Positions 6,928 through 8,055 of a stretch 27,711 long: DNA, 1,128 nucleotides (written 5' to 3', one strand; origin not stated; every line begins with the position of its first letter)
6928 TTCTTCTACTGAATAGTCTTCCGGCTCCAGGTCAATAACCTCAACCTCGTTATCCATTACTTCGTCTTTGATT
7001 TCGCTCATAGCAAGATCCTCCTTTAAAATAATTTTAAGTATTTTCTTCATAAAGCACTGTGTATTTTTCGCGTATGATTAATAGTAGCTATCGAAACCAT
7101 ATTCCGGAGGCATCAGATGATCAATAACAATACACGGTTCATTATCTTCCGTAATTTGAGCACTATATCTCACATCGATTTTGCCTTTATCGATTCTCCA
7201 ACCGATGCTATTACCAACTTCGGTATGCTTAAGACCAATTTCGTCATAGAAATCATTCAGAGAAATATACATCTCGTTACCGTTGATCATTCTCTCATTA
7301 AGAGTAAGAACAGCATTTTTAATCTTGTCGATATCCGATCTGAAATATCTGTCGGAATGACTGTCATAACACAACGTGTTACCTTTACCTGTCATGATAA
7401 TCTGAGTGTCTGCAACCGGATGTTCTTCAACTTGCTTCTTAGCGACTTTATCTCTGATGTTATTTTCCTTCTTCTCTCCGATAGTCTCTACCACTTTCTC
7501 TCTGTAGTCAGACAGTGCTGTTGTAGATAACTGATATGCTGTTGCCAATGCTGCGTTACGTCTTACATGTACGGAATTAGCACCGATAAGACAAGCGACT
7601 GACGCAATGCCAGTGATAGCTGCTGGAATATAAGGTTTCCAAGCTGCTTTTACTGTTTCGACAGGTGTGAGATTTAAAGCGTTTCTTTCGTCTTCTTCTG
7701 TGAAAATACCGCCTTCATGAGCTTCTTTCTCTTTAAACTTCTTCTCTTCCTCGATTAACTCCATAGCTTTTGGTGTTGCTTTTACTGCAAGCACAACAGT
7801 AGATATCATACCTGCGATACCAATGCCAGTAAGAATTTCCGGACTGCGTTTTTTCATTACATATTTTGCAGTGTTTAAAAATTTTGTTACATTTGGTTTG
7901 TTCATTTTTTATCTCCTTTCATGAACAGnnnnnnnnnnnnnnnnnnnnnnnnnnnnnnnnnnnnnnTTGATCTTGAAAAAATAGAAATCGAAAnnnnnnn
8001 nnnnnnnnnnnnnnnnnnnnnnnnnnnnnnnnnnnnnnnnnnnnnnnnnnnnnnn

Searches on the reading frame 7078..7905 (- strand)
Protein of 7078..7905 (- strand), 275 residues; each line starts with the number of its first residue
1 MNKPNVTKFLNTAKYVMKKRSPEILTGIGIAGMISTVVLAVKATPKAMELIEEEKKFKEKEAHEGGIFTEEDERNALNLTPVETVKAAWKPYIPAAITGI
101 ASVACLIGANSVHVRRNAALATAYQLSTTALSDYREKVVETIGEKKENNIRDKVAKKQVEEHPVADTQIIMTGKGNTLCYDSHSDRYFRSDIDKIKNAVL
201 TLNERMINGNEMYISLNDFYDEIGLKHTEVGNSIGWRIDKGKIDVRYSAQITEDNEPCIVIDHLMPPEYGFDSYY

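Call 69: find_encoding_contigs(protein=window:7078-7905:-, flank=10000, max_places=8)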
Protein window:7078-7905:- (275 aa): 10 contigs read that carry it; 6 places shown.
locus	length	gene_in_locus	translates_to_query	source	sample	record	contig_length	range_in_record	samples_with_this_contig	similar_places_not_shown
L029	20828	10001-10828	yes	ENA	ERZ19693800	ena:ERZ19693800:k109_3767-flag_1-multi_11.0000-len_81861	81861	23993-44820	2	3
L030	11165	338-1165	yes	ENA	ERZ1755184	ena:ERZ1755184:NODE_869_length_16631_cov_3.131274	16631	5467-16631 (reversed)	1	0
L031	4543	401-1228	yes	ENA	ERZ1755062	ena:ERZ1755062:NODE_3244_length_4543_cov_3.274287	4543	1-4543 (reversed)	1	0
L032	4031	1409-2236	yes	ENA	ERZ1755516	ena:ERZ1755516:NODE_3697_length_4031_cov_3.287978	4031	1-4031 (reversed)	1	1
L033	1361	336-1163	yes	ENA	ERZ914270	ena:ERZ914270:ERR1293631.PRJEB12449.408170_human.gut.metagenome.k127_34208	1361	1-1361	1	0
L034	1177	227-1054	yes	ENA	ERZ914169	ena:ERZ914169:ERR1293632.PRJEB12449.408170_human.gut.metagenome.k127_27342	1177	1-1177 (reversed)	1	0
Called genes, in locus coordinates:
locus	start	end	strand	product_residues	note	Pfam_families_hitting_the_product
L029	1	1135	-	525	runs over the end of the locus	PF00239:Resolvase, PF07508:Recombinase, PF13408:Zn_ribbon_recom (weak)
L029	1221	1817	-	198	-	PF01381:HTH_3, PF12844:HTH_19, PF13443:HTH_26, PF13560:HTH_31, PF01381:HTH_3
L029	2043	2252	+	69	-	-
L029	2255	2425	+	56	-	-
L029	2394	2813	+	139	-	-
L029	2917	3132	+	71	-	-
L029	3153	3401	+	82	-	-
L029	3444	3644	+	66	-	-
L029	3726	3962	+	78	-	-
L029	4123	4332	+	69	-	-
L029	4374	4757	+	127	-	-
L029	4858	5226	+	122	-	-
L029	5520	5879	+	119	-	-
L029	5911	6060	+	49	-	-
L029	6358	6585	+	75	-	-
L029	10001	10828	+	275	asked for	PF19880:DUF6353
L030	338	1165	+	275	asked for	PF19880:DUF6353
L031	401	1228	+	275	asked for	PF19880:DUF6353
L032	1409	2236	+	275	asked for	PF19880:DUF6353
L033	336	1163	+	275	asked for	PF19880:DUF6353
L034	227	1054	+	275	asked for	PF19880:DUF6353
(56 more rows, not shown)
